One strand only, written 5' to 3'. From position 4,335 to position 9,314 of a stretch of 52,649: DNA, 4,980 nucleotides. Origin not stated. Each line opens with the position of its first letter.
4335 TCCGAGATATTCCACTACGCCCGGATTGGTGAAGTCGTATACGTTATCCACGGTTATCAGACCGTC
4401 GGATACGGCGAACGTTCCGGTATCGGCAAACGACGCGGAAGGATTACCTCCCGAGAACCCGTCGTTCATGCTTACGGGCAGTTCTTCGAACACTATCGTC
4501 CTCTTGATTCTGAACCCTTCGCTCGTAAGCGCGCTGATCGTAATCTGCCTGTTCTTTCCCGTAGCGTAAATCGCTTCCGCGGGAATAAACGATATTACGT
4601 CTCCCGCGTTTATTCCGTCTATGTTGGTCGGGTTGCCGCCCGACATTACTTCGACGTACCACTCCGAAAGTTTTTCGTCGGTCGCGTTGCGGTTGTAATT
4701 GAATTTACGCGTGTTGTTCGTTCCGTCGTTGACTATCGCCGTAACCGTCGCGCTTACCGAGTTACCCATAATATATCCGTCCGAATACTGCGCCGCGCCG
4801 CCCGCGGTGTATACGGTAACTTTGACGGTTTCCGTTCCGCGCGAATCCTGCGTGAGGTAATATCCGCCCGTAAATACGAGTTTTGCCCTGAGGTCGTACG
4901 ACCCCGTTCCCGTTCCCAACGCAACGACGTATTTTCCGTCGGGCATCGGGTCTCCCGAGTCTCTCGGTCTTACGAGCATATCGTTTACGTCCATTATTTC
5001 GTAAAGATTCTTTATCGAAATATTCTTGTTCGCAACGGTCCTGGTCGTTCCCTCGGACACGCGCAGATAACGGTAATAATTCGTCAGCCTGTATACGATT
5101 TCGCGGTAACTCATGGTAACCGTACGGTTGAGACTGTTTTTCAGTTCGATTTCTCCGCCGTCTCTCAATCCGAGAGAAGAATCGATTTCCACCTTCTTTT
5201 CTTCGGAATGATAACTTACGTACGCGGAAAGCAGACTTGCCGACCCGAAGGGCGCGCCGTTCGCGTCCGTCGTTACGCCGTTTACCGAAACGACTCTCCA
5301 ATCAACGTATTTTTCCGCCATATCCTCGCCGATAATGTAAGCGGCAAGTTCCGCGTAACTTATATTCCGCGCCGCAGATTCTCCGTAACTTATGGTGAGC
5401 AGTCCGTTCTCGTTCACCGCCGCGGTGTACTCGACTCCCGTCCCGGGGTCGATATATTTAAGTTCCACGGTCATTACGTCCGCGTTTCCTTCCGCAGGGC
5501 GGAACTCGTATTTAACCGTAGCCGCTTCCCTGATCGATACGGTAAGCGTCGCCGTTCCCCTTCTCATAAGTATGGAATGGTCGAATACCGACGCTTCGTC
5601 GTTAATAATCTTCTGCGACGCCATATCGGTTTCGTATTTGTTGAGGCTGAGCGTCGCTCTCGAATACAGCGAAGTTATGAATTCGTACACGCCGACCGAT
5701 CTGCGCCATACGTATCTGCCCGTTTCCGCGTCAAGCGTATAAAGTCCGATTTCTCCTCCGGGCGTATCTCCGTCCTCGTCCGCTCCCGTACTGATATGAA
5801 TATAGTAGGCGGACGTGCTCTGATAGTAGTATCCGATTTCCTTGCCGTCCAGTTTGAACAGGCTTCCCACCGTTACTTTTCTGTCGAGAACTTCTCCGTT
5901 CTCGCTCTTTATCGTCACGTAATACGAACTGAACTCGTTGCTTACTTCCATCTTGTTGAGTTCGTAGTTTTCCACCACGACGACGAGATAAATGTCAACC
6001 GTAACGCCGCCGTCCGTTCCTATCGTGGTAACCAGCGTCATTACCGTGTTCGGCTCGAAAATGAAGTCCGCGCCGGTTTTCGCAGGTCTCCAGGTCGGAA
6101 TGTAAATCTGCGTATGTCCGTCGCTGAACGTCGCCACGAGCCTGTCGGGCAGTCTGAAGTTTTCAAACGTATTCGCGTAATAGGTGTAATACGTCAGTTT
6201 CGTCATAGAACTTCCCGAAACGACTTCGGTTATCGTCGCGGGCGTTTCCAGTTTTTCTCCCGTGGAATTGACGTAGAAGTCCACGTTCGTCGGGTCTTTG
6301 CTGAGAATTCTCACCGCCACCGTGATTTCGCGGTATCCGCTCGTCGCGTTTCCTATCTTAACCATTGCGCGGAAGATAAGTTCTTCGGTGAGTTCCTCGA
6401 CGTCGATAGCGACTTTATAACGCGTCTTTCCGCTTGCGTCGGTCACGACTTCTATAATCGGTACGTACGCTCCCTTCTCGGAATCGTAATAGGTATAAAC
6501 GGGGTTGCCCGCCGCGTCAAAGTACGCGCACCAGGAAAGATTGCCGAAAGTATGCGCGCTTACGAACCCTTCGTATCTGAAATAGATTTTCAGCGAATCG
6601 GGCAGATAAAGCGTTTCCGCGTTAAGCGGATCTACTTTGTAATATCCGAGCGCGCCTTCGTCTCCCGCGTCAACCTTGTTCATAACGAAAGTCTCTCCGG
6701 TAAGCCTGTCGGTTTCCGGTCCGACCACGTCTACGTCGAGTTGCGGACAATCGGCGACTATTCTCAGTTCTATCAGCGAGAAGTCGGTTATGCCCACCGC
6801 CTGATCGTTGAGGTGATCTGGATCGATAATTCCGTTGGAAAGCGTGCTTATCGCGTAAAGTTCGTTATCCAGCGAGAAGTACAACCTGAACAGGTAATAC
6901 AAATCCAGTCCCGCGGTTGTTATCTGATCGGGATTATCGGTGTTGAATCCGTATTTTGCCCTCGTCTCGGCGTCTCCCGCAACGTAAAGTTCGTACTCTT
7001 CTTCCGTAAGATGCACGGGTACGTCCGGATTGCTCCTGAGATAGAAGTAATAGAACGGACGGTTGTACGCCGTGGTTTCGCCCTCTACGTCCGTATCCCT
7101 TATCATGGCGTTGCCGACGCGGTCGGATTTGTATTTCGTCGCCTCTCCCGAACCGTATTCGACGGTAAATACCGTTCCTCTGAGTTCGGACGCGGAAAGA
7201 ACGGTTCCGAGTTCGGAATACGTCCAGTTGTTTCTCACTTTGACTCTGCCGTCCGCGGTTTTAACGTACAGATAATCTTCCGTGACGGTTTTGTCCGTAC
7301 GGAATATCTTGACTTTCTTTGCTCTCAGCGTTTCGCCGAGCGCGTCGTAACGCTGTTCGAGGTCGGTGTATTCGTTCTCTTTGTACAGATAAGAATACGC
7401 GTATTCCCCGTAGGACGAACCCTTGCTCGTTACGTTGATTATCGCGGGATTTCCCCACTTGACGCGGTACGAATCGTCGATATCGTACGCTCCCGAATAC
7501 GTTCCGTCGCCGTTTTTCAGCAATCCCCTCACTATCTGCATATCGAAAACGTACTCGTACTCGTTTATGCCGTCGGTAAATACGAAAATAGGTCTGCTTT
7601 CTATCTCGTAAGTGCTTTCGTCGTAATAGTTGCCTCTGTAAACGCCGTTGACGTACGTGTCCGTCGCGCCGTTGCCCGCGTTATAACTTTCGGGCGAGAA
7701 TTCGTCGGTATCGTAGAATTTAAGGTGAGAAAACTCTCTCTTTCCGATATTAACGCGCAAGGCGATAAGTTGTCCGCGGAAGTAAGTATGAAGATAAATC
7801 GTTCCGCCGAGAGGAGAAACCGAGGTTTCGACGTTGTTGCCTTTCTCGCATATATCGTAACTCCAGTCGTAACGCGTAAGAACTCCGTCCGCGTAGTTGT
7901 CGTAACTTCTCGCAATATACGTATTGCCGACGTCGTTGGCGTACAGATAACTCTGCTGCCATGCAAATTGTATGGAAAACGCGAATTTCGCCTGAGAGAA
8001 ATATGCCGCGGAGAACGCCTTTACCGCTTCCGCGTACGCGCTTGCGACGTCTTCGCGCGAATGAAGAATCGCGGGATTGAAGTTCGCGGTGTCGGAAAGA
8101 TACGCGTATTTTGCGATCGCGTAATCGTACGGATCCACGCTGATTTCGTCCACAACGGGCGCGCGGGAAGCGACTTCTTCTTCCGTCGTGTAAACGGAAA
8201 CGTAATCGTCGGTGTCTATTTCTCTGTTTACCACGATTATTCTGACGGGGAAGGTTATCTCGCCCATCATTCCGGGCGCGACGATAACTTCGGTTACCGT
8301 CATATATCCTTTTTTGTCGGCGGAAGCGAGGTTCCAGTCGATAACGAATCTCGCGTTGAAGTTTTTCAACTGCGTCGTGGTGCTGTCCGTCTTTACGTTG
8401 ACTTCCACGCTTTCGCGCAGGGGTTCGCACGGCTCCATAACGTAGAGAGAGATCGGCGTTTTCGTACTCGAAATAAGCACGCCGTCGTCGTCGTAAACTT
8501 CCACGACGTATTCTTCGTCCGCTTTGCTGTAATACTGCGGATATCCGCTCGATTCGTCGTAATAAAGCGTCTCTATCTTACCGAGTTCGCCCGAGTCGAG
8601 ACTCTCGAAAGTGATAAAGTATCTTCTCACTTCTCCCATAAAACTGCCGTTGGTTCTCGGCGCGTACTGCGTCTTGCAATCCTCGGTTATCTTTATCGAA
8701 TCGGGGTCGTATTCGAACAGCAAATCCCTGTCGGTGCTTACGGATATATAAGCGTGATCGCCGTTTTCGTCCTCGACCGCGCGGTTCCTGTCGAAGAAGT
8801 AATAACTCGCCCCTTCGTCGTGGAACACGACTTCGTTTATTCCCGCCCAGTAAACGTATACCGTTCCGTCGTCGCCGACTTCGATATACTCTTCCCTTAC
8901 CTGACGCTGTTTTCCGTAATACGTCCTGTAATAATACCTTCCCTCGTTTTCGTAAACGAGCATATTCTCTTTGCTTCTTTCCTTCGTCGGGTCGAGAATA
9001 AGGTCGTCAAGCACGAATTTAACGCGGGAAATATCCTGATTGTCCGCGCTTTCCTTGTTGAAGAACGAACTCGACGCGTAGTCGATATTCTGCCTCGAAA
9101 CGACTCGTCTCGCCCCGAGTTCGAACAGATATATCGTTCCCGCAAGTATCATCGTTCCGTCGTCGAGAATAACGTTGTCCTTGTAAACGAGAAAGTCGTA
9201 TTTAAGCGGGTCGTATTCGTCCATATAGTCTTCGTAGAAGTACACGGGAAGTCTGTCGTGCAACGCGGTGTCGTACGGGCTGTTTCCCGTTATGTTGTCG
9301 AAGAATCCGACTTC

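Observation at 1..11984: Unlisted lipoprotein gene of at least 3994 codons fills the left 12 kb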

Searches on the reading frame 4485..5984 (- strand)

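Call 17: search_protein_families(library=pfam, proteins=[window:4485-5984:-], max_evalue=5)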
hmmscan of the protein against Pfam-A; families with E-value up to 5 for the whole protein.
window:4485-5984:- (500 aa): 2 families
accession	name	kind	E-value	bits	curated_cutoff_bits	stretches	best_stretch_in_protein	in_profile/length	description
PF03952.21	Enolase_N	-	0.084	13.5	35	1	380-420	11-50/131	Enolase, N-terminal domain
PF06971.19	Put_DNA-bind_N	-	0.29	11.7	27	1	296-339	6-45/49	Putative DNA-binding protein N-terminus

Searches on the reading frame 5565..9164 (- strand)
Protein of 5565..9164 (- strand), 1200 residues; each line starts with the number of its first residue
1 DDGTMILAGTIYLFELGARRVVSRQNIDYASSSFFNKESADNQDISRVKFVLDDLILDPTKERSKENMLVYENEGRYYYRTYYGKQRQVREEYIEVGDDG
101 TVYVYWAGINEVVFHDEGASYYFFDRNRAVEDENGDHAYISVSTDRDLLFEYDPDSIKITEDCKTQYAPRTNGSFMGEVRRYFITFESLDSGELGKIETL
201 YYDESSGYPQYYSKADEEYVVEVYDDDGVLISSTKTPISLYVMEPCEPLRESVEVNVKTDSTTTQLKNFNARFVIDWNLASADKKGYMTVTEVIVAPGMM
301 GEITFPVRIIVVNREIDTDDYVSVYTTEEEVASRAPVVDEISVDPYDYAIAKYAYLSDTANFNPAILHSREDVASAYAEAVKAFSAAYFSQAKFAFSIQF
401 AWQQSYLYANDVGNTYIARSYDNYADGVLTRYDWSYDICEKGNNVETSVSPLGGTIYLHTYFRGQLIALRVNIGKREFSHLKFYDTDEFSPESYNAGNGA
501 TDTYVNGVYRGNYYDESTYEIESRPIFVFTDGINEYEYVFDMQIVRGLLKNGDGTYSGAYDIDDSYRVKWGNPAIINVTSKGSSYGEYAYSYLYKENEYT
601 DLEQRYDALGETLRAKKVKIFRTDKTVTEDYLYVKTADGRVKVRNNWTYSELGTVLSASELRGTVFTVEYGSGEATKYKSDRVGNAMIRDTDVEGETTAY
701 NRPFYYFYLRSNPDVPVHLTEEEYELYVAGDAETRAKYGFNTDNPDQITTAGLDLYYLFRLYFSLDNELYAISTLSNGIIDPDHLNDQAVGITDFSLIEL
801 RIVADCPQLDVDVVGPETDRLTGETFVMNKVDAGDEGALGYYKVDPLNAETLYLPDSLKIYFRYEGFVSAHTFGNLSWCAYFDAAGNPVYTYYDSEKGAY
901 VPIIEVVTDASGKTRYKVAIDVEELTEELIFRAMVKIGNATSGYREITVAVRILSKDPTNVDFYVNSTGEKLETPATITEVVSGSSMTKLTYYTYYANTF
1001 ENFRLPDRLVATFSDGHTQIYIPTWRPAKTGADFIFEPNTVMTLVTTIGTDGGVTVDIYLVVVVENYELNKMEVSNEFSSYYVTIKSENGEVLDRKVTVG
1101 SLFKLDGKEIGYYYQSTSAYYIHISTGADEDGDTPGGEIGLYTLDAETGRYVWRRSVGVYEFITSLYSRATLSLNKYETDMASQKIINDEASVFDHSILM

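Call 72: predict_structure(alignment_id=A4)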
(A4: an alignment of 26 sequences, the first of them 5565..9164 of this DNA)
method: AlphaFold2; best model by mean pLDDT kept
length: 1200 residues; sequences in the alignment: 26
mean_pLDDT: 81.6   pTM: 0.59
mean pLDDT of the five models: 81.6, 80.8, 80.3, 78.8, 78.6
residues with pLDDT >= 90: 391; 70-90: 629; 50-70: 121; < 50: 59
segments of 3 or more residues with pLDDT < 50: 1-5, 143-151, 165-167, 174-178, 597-614, 634-643, 1197-1200
pLDDT, mean of each block of 10 residues (from residue 1): 48 78 88 79 86 84 81 88 84 89 92 86 84 75 45 51 50 48 64 80 88 91 74 86 91 88 86 89 89 84 88 94 90 93 95 93 85 91 92 93 94 92 91 90 89 94 94 94 85 72 81 89 94 92 91 87 92 87 82 57 35 54 71 46 65 79 65 71 77 75 90 86 82 86 85 91 91 92 83 85 90 90 90 82 90 91 82 90 87 81 89 88 85 89 87 88 74 72 57 78 83 86 81 74 85 84 81 82 88 84 75 79 85 87 88 90 84 77 60 46
secondary structure, 60 per line:
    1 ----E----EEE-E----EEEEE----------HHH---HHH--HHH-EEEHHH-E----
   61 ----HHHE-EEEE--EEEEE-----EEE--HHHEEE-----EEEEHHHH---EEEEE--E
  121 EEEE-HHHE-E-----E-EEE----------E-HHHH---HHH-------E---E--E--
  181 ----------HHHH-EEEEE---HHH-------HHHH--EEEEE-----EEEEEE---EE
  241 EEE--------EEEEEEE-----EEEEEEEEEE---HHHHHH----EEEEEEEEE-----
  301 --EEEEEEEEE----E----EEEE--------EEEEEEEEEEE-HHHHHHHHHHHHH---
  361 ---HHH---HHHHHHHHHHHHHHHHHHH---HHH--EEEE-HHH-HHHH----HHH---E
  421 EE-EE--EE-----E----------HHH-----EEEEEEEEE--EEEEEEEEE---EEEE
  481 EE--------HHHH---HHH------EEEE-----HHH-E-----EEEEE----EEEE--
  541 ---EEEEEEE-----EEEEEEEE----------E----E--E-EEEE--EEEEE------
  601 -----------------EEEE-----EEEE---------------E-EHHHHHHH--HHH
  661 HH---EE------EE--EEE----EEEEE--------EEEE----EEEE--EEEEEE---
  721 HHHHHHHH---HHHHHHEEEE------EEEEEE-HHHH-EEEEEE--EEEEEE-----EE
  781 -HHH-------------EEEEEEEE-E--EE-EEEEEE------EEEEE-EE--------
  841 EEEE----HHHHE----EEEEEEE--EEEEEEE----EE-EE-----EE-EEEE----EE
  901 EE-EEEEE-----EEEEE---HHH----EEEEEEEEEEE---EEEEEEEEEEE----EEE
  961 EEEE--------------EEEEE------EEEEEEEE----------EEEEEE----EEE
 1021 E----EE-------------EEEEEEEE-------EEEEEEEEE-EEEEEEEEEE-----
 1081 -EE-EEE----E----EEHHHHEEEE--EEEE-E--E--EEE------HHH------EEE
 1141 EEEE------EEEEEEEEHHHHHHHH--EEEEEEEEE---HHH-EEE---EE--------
elements in order (helices of 4 or more, strands of 3 or more residues): E10-12 E19-23 E49-51 E70-73 E76-80 E86-88 E94-96 E102-105 H106-109 E113-117 E120-124 E139-141 H154-157 H191-194 E196-200 H214-217 E220-224 E230-235 E239-243 E252-258 E264-273 H277-282 E287-295 E303-311 E321-324 E333-343 H345-357 H370-388 E397-400 H406-409 E420-422 E454-462 E465-473 E477-482 H491-494 E507-510 E526-530 E535-538 E544-550 E556-563 E584-587 E590-594 E618-621 E627-630 H649-655 H658-662 E678-680 E685-689 E698-701 E706-709 E712-717 H721-728 H732-737 E738-741 E748-753 H755-758 E760-765 E768-773 E798-805 E813-818 E825-829 E841-844 H849-852 E858-864 E867-873 E891-894 E899-902 E904-908 E914-918 E929-939 E943-953 E958-964 E979-983 E990-997 E1008-1013 E1018-1021 E1041-1048 E1056-1064 E1066-1075 E1085-1087 H1099-1102 E1103-1106 E1109-1112 E1120-1122 E1138-1144 E1151-1158 H1159-1166 E1169-1177 E1185-1187
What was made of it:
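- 5565..9164 (-): Chain of sequence-unique beta-sandwich (Ig/cadherin-like) domains with one helical hairpin (aa 941-2140). AlphaFold2 mean pLDDT 81.6 (call 72).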

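Call 75: fold_search(model_id=the predicted structure, library=pdb)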
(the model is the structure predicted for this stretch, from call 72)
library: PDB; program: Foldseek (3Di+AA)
matches with E <= 10: 1330; with E <= 0.001: 137
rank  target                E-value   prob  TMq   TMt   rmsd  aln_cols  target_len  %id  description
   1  5erd_B                2.9e-07  0.94  0.07  0.12  25.2       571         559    9  Crystal structure of human Desmoglein-2 ectodomain (released 2016-06-22)
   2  6vg4_A                5.5e-07  0.85  0.08  0.12  62.6      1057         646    7  Human protocadherin 10 ectodomain (released 2020-03-11)
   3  6vg1_B                8.9e-07  0.77  0.08  0.12  62.7       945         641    9  xenopus protocadherin 8.1 EC1-6 (released 2020-03-11)
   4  7nit_A                1.2e-06  0.97  0.07  0.07  27.7       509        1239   10  X-ray structure of a multidomain BbgIII from Bifidobacterium bifidum (released 2021-12-22)
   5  7nit_C                1.9e-06  0.96  0.07  0.07  27.8       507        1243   10  X-ray structure of a multidomain BbgIII from Bifidobacterium bifidum (released 2021-12-22)
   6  5szp_A                2.7e-06  0.96  0.07  0.16  26.2       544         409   10  Protocadherin Gamma B7 extracellular cadherin domains 1-4 P21 crystal form (released 2016-10-19)
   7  7nit_F                3.2e-06  0.96  0.08  0.07  28.9       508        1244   12  X-ray structure of a multidomain BbgIII from Bifidobacterium bifidum (released 2021-12-22)
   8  7nit_D                3.5e-06  0.95  0.07  0.07  27.6       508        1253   10  X-ray structure of a multidomain BbgIII from Bifidobacterium bifidum (released 2021-12-22)
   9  6e6b_A                3.5e-06  0.57  0.07  0.11  61.3       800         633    7  Crystal structure of the Protocadherin GammaB4 extracellular domain (released 2019-04-10)
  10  4p99_A                3.7e-06  0.92  0.07  0.15  29.1       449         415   13  Ca2+-stabilized adhesin helps an Antarctic bacterium reach out and bind ice (released 2014-06-18)
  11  7nit_B                3.9e-06  0.96  0.08  0.08  30.7       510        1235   12  X-ray structure of a multidomain BbgIII from Bifidobacterium bifidum (released 2021-12-22)
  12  4a2l_C                5.1e-06  0.30  0.05  0.07  40.2      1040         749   10  Structure of the periplasmic domain of the heparin and heparan sulphate sensing hybrid two component system BT4663 in  (released 2012-05-02)
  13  6vg1_A                6.0e-06  0.60  0.08  0.12  63.7       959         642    8  xenopus protocadherin 8.1 EC1-6 (released 2020-03-11)
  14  4a2m_B                7.4e-06  0.28  0.06  0.08  37.0      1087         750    9  Structure of the periplasmic domain of the heparin and heparan sulphate sensing hybrid two component system BT4663 in  (released 2012-05-02)
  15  6meq                  7.8e-06  0.90  0.07  0.15  29.6       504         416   10  PcdhgB3 EC1-4 in 50 mM HEPES (released 2019-09-04)
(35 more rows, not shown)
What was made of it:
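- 5565..9164 (-): Foldseek against PDB gives 137 hits at E<=1e-3; the top ones are desmoglein and protocadherin ectodomains, the multidomain BbgIII from Bifidobacterium bifidum, and the MpIBP ice-binding adhesin (call 75).
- On Repetitive giant adhesins (Bap/Ebh/SiiE/LapA/MpIBP type): Foldseek hits cadherin, desmoglein and MpIBP at E down to 2.9e-7 (calls 72, 75).
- Closest known: Giant bacterial surface adhesins built from tandem Ig-like/cadherin-like domains. Same: The modelled stalk (aa 941-2140) is a string of beta-sandwich domains that Foldseek aligns to the MpIBP repeat region and to cadherin ectodomains (call 75).
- Stalk: the model of aa 941-2140 (pLDDT 81.6) matches multi-domain cadherin, desmoglein, BbgIII and MpIBP-adhesin structures, with 137 hits at E<=1e-3 (calls 72, 75).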

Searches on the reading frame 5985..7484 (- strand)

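Call 17: search_protein_families(library=pfam, proteins=[window:5985-7484:-], max_evalue=5)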
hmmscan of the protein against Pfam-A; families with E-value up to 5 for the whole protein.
window:5985-7484:- (500 aa): 1 family
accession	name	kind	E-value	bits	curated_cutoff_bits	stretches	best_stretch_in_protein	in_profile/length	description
PF13457.12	GW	-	0.058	14.5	21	1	14-79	9-64/76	GW (Gly-Tryp) dipeptide domain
